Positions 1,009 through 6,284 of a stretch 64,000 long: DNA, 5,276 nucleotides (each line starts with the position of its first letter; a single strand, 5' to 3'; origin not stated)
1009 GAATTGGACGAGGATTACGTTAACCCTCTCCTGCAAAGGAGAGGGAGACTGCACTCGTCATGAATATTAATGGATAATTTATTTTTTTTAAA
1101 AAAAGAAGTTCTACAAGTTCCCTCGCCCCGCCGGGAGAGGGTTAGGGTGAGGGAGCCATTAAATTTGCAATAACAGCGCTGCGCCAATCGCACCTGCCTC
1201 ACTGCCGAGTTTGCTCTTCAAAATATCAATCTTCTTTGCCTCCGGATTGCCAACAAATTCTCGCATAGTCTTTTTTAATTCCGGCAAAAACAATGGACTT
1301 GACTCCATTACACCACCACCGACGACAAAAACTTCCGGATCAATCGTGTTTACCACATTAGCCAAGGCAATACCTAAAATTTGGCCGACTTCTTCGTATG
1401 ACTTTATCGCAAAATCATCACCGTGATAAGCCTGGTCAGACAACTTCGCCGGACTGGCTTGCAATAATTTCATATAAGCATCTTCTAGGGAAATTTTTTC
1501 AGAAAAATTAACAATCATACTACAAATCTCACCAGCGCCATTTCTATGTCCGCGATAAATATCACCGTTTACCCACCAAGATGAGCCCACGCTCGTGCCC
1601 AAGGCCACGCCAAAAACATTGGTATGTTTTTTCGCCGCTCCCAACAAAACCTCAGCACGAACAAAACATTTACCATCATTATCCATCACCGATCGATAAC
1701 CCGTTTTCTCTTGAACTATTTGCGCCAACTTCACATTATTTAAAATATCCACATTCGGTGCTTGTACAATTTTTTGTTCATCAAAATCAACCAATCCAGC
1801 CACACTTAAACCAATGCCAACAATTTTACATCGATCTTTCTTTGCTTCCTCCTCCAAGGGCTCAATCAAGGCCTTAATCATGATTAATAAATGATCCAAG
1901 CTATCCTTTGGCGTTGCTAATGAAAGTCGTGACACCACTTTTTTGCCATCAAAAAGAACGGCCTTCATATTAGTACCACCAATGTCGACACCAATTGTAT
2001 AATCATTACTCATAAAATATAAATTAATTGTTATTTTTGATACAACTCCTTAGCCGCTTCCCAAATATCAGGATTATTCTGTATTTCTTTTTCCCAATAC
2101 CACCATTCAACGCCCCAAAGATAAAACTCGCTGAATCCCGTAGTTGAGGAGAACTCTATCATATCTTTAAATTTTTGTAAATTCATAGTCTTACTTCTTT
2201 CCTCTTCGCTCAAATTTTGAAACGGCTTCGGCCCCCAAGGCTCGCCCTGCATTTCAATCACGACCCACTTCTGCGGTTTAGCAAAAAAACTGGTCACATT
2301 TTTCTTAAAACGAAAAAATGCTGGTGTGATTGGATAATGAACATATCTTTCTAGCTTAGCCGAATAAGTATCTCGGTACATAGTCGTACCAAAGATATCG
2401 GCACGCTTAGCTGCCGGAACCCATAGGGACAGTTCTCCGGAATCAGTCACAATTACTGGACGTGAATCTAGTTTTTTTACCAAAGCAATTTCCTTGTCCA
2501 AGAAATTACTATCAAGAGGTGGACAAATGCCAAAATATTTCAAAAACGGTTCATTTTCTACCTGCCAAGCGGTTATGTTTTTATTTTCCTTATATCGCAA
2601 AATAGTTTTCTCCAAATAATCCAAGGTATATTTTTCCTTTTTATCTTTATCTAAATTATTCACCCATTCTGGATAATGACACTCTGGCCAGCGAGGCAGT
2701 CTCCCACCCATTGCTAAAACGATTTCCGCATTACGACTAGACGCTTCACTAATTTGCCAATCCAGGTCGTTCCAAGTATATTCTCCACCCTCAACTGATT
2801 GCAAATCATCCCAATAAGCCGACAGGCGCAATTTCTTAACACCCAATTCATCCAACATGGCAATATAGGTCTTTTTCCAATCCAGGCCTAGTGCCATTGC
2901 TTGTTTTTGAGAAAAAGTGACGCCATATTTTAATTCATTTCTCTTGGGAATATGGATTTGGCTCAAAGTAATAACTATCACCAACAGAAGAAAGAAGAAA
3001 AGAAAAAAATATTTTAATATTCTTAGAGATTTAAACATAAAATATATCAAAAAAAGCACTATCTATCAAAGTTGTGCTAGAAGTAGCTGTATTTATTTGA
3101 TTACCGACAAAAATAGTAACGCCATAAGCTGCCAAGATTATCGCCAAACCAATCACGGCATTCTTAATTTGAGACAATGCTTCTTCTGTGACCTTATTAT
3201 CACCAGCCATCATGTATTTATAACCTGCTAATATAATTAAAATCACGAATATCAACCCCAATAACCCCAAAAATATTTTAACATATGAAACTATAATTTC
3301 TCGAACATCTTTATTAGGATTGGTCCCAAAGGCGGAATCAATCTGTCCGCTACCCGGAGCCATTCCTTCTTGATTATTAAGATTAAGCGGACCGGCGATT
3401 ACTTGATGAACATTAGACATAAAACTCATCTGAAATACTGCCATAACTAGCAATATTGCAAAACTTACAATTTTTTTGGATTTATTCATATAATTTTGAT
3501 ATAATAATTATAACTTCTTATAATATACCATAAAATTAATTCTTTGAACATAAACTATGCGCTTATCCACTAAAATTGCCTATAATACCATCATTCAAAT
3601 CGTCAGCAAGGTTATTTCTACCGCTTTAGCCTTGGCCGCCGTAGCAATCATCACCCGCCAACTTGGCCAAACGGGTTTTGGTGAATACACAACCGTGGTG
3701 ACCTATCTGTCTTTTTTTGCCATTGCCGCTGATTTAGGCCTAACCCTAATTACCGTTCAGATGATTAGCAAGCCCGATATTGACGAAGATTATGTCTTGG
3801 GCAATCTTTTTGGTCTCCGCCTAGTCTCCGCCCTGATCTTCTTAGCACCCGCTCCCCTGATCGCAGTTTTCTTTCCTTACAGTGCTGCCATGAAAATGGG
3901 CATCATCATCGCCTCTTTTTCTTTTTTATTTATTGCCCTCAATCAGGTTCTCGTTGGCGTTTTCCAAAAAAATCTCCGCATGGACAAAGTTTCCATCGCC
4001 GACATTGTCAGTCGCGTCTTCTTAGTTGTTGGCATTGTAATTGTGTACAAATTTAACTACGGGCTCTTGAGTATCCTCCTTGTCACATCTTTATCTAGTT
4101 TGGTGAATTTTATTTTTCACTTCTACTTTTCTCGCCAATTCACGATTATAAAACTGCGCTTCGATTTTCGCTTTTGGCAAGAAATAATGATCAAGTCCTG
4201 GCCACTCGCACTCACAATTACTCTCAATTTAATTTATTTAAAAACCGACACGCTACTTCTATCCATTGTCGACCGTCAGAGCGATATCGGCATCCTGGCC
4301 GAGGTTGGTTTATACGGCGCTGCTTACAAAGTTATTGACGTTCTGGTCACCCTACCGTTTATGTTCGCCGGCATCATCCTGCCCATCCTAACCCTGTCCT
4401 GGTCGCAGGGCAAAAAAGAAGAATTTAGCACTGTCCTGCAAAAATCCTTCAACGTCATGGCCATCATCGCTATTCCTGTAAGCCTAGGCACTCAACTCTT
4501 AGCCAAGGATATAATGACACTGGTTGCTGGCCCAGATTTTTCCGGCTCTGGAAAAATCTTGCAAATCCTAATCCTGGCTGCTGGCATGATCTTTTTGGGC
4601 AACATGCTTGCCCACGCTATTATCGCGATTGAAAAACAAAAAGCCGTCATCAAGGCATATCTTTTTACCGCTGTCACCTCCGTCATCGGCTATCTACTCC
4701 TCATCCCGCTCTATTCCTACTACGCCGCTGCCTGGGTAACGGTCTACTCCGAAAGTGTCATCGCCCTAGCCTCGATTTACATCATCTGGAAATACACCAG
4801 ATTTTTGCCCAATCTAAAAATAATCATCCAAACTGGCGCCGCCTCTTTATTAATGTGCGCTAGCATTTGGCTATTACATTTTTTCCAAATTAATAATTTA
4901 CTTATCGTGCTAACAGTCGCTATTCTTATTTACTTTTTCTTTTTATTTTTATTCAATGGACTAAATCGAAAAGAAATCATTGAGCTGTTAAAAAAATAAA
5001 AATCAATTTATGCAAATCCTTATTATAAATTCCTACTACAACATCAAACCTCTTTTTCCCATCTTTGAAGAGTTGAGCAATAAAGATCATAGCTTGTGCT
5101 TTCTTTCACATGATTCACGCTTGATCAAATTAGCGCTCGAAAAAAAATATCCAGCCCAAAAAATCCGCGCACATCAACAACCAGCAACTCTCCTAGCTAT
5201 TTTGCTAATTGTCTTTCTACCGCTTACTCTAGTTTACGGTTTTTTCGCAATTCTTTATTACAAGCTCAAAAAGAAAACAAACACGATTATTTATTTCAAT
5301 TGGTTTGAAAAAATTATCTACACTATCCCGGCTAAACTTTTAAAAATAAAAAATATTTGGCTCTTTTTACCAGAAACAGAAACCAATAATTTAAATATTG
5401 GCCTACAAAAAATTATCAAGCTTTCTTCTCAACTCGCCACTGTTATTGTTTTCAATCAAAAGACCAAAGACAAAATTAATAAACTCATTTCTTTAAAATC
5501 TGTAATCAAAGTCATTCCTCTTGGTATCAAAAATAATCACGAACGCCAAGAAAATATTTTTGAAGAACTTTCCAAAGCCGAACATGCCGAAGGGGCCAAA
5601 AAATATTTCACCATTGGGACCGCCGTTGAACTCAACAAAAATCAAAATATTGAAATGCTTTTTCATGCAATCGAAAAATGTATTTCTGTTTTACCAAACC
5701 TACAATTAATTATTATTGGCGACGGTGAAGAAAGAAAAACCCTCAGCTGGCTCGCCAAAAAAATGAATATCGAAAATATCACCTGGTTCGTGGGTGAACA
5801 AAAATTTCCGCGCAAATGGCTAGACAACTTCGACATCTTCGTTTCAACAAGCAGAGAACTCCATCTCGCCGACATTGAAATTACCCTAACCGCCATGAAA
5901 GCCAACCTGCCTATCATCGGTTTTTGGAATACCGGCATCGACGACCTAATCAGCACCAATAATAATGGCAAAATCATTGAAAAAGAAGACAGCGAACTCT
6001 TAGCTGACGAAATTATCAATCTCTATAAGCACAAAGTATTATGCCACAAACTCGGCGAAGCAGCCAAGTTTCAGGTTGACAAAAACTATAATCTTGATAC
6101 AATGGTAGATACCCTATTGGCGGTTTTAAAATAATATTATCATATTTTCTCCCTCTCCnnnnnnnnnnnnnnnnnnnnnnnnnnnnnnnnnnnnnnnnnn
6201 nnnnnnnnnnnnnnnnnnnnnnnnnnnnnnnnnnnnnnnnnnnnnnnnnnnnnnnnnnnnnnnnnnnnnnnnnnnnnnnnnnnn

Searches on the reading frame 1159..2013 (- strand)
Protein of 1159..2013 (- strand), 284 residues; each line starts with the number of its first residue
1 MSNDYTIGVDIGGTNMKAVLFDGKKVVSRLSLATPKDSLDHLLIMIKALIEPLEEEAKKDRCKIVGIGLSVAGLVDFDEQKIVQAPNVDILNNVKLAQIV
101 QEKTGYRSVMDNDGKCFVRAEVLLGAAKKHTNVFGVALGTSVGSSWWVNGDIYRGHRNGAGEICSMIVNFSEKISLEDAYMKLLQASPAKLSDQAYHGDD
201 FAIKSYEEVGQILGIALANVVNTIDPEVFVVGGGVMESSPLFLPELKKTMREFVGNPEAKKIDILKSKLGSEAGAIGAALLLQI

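Call 101: search_protein_families(library=pfam, proteins=[window:1159-2013:-], max_evalue=0.00001)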
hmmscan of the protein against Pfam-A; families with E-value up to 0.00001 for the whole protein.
window:1159-2013:- (284 aa): 2 families
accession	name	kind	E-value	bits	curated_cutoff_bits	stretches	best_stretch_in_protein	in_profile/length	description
PF00480.26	ROK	-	3.2e-45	155.3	22.9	1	6-283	1-292/294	ROK family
PF01869.26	BcrAD_BadFG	-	6e-06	26.4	31.5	0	7-74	1-72/271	BadF/BadG/BcrA/BcrD ATPase family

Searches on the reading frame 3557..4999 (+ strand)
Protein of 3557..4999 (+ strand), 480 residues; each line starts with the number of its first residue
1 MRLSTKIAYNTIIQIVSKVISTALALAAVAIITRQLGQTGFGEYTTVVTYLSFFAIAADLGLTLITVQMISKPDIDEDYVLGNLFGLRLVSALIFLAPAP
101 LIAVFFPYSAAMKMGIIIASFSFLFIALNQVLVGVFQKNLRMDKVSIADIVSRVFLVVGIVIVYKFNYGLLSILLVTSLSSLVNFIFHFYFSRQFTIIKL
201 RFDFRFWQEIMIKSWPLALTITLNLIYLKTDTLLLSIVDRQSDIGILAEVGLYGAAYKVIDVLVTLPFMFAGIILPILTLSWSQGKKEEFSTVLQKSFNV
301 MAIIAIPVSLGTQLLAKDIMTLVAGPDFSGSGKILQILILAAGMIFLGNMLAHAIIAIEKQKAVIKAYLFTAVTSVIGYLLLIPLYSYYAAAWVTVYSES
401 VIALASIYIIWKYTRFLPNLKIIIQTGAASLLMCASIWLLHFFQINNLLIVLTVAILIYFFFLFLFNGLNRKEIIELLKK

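Call 101: search_protein_families(library=pfam, proteins=[window:3557-4999:+], max_evalue=0.00001)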
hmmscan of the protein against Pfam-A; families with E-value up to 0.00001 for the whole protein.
window:3557-4999:+ (480 aa): 2 families
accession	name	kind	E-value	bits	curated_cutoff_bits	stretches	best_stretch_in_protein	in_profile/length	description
PF01943.22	Polysacc_synt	-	4.8e-21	75.8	28.2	1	9-278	3-270/274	Polysaccharide biosynthesis protein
PF13440.11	Polysacc_synt_3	-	2.3e-18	66.9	23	1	31-327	1-287/293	Polysaccharide biosynthesis protein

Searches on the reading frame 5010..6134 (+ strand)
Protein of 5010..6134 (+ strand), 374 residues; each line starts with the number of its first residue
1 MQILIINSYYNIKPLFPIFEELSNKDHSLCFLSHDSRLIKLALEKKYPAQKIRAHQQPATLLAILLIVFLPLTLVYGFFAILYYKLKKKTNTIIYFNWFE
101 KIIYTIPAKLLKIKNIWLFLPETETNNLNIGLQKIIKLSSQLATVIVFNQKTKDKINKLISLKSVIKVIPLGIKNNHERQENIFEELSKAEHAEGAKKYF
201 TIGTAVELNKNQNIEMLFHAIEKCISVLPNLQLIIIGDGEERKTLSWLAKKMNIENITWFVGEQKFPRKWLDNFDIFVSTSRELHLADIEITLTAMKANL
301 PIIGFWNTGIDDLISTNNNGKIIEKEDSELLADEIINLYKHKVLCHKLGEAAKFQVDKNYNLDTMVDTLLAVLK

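Call 101: search_protein_families(library=pfam, proteins=[window:5010-6134:+], max_evalue=0.00001)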
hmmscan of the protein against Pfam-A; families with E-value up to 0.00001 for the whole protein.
window:5010-6134:+ (374 aa): 2 families
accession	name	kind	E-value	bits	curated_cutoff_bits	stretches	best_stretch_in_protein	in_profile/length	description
PF00534.26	Glycos_transf_1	-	1.4e-17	64.2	26.4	1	197-353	13-170/172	Glycosyl transferases group 1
PF13692.12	Glyco_trans_1_4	-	8.1e-16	59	27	1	202-340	4-141/142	Glycosyl transferases group 1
